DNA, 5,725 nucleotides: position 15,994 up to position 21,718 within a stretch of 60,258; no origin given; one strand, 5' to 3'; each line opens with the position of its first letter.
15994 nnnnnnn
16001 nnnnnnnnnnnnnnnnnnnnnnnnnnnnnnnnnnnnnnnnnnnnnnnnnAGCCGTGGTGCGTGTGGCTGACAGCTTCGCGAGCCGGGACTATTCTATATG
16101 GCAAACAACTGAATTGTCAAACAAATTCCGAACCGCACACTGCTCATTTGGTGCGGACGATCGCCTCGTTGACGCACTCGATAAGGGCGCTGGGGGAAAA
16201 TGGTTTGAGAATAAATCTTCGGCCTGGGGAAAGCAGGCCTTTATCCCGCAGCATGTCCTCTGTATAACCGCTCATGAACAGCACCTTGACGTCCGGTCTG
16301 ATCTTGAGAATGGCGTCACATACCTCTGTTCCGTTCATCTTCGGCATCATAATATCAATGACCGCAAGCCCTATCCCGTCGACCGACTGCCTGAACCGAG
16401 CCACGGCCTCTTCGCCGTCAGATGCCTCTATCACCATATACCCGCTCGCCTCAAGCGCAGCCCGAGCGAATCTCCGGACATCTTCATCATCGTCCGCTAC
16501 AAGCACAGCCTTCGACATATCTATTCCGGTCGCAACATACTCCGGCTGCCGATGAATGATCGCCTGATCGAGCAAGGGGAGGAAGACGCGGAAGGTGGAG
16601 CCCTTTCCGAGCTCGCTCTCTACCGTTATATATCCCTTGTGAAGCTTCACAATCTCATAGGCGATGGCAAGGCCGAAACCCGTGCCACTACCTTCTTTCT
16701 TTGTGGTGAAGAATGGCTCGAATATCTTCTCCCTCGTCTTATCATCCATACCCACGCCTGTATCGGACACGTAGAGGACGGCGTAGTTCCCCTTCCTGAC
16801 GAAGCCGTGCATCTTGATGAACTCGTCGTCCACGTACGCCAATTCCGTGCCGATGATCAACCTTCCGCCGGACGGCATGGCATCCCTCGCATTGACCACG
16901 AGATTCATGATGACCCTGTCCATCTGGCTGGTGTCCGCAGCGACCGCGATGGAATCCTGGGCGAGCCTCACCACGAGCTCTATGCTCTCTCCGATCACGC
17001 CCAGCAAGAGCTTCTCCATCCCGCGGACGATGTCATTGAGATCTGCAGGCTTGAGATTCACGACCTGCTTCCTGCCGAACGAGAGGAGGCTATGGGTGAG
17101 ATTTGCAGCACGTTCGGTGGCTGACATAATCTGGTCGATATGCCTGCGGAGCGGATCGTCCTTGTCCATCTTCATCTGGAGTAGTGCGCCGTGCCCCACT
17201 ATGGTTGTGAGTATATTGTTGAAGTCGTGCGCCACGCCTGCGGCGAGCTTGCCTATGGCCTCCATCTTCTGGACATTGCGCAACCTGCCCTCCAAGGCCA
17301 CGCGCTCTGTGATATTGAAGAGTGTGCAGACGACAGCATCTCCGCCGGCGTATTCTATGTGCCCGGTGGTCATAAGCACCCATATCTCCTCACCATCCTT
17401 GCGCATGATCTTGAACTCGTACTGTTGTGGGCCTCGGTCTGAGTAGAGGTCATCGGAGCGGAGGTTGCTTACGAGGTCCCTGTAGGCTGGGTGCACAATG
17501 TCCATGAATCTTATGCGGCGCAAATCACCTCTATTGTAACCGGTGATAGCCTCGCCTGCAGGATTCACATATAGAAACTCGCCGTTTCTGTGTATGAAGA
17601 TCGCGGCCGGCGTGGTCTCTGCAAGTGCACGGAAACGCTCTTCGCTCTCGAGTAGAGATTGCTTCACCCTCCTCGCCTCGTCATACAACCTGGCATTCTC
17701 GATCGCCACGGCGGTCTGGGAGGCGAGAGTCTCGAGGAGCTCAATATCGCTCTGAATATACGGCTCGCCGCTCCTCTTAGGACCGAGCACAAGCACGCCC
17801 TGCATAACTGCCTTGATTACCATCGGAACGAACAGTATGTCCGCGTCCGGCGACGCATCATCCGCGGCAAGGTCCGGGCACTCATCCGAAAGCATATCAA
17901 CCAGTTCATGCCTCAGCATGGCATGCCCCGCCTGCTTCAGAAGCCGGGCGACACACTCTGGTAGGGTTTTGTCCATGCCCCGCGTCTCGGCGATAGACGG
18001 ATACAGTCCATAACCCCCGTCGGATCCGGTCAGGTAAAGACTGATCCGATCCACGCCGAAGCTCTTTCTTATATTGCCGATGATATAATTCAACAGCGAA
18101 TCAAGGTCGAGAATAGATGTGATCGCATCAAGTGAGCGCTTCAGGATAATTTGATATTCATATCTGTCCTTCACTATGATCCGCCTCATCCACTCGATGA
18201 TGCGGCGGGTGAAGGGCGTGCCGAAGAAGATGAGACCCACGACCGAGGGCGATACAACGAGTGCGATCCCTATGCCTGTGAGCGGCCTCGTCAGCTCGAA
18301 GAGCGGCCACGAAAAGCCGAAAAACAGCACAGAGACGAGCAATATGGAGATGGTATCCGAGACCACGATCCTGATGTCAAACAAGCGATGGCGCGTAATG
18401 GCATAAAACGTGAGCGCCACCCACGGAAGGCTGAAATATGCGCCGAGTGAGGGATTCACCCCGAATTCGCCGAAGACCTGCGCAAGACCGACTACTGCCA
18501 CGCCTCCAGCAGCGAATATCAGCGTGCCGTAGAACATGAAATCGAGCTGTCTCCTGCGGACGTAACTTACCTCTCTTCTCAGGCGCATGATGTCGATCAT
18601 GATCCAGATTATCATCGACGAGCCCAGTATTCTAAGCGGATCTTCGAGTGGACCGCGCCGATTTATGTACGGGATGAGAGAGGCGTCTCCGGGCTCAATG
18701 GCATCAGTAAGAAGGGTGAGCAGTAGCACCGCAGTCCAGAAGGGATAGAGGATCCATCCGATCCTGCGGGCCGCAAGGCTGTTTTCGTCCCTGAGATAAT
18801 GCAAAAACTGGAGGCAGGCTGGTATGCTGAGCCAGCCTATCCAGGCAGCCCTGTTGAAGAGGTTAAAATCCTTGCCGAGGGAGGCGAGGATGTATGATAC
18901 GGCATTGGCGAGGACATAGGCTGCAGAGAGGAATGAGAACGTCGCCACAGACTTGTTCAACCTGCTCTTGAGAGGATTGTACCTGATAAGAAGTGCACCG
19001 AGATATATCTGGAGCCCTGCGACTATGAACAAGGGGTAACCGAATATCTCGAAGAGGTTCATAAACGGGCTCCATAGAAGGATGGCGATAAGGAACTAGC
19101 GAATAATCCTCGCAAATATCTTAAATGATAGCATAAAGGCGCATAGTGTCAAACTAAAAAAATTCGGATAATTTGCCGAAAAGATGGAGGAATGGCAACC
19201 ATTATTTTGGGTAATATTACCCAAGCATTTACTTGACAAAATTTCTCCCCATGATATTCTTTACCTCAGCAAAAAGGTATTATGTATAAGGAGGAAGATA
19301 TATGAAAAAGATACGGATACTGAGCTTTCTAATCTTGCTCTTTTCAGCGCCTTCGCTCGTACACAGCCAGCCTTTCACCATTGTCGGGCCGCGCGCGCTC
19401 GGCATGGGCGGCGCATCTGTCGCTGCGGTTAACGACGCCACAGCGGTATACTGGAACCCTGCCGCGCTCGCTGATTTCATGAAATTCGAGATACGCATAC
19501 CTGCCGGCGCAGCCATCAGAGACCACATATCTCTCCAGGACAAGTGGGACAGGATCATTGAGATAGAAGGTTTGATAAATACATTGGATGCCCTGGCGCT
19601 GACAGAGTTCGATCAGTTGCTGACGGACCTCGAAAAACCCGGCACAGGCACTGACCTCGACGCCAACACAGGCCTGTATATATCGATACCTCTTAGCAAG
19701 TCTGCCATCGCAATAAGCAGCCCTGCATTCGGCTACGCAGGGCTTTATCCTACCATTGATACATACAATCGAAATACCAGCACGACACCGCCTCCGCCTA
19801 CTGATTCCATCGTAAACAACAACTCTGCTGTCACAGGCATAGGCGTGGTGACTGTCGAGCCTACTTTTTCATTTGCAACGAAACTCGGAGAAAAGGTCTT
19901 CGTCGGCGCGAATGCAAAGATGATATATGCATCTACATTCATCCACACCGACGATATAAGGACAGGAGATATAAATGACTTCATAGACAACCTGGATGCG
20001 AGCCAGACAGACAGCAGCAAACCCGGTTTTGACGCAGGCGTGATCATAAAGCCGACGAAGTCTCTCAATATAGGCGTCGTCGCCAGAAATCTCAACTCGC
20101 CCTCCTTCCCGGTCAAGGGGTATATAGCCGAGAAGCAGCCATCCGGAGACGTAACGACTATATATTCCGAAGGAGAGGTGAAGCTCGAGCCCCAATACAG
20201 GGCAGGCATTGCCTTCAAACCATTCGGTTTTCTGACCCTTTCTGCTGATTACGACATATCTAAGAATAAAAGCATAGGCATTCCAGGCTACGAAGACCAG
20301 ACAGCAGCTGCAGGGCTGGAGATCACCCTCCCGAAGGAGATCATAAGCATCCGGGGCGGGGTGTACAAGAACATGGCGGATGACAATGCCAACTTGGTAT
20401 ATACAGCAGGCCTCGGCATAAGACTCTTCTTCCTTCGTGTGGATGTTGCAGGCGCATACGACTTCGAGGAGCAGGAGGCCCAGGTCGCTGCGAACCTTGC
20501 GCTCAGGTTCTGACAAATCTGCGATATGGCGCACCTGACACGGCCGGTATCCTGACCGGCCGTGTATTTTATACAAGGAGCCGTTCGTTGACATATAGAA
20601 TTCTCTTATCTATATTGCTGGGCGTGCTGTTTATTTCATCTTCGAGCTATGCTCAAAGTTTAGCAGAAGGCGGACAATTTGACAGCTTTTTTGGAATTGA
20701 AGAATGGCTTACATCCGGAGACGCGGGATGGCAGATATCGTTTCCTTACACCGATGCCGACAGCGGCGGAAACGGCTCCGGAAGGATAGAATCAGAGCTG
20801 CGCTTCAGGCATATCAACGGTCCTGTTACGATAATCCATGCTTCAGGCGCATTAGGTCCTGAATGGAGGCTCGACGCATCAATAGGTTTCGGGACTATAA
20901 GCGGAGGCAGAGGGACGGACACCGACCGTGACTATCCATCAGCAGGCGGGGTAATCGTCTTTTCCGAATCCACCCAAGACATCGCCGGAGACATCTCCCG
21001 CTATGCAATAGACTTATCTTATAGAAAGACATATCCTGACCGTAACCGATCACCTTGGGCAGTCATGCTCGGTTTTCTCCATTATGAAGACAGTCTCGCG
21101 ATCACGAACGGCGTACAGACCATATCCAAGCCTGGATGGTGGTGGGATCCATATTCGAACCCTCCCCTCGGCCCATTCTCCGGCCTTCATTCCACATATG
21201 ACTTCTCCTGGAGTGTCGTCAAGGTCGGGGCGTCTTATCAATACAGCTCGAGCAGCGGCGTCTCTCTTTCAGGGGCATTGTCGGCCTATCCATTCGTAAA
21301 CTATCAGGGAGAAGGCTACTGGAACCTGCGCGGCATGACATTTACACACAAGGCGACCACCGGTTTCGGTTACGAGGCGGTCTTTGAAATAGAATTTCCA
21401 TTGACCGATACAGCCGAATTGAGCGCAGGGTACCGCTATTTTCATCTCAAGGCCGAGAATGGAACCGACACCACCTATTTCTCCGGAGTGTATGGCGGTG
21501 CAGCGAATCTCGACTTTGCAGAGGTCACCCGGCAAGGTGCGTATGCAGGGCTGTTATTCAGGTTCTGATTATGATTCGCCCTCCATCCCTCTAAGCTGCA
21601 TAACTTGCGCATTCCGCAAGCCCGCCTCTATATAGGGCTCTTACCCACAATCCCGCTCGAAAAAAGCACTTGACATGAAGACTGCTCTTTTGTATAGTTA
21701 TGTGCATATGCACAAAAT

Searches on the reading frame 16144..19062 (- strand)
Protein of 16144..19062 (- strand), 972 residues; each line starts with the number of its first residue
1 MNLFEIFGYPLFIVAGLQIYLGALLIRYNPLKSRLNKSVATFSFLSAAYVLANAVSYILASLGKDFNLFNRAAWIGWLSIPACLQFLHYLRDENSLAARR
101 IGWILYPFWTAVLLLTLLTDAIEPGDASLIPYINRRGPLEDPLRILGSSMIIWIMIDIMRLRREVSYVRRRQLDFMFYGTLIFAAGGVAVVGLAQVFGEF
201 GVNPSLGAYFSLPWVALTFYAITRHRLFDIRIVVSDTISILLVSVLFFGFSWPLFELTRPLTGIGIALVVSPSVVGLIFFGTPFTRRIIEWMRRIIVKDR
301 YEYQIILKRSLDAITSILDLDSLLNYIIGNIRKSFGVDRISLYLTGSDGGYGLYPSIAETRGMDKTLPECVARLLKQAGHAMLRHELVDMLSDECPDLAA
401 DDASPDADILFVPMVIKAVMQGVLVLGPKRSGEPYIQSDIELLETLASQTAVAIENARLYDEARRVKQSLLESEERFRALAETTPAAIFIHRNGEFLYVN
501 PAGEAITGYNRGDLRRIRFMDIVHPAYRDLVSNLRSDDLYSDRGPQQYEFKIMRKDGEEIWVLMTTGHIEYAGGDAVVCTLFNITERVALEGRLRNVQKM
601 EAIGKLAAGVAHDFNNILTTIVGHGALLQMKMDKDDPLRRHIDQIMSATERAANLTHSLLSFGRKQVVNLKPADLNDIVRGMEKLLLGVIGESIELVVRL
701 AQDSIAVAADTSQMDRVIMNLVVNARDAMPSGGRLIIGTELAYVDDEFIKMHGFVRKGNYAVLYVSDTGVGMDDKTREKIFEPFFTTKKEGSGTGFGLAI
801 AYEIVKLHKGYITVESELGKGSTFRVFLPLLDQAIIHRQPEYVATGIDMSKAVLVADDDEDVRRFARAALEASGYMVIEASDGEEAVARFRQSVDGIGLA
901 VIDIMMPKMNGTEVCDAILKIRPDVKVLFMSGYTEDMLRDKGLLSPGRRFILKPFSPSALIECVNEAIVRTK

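Call 30: search_protein_families(library=pfam, proteins=[window:16144-19062:-], max_evalue=0.00001)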
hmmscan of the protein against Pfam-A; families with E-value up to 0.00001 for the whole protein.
window:16144-19062:- (972 aa): 10 families
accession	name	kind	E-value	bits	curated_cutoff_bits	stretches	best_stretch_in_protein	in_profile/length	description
PF02518.31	HATPase_c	-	4.2e-23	82.4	26.4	1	710-830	2-109/111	Histidine kinase-, DNA gyrase B-, and HSP90-like ATPase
PF00072.30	Response_reg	-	5.9e-21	75.2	30.2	1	853-964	1-110/111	Response regulator receiver domain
PF13426.13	PAS_9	-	1.5e-12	48.2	27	1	486-586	2-103/103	PAS domain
PF13492.12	GAF_3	-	7.1e-12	46.3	27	1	320-456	2-129/129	GAF domain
PF00989.32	PAS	-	2.5e-10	40.8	22.6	1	475-581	1-110/113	PAS fold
PF13188.13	PAS_8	-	4.8e-10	39.4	21.8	1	475-533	1-60/65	PAS domain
PF08447.18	PAS_3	-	8e-10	39.3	25.6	1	497-565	2-71/89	PAS fold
PF00512.31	HisKA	-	2.3e-09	37.6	26.9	1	604-666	3-64/66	His Kinase A (phospho-acceptor) domain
PF13185.12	GAF_2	-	1.6e-07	32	28.6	1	318-455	2-136/136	GAF domain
PF01590.32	GAF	-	5.9e-07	30.5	22.4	1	319-454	1-133/133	GAF domain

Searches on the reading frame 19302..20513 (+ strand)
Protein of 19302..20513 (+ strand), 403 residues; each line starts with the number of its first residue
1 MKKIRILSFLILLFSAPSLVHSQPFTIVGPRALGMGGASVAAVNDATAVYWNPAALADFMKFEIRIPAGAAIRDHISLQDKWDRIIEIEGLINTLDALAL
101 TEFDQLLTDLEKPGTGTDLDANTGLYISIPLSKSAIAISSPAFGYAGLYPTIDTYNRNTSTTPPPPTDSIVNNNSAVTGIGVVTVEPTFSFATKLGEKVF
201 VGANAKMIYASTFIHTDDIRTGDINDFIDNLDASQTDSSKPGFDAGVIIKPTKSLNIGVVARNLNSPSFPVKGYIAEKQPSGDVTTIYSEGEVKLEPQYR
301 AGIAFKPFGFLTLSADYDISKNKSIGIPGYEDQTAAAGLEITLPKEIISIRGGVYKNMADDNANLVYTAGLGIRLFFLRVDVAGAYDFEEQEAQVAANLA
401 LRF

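Call 30: search_protein_families(library=pfam, proteins=[window:19302-20513:+], max_evalue=0.00001)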
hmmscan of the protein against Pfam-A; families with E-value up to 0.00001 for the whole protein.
window:19302-20513:+ (403 aa): 2 families
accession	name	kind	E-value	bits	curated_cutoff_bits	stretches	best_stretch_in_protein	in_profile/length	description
PF13729.12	TraF_2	-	4.5e-25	88.8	25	1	49-318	1-264/264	F plasmid transfer operon, TraF, protein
PF03349.22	Toluene_X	-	8.9e-06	24.9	29.7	0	33-262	25-224/421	Outer membrane protein transport protein (OMPP1/FadL/TodX)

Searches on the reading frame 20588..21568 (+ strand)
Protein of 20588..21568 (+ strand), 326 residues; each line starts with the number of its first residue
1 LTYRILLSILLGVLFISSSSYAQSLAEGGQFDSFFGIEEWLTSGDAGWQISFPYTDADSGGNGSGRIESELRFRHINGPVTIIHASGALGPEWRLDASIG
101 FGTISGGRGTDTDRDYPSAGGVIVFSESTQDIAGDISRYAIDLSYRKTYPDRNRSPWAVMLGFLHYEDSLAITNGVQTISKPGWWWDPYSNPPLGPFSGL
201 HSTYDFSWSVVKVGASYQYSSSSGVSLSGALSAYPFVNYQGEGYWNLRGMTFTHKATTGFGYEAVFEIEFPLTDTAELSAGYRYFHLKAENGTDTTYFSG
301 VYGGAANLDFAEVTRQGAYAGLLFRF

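Call 30: search_protein_families(library=pfam, proteins=[window:20588-21568:+], max_evalue=0.00001)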
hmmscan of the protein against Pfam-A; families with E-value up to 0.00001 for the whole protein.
window:20588-21568:+ (326 aa): 1 family
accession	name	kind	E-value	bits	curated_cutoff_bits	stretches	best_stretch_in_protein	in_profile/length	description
PF17251.8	Pom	-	1.2e-10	41.7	22.4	1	58-299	18-256/285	Protochlamydia outer membrane protein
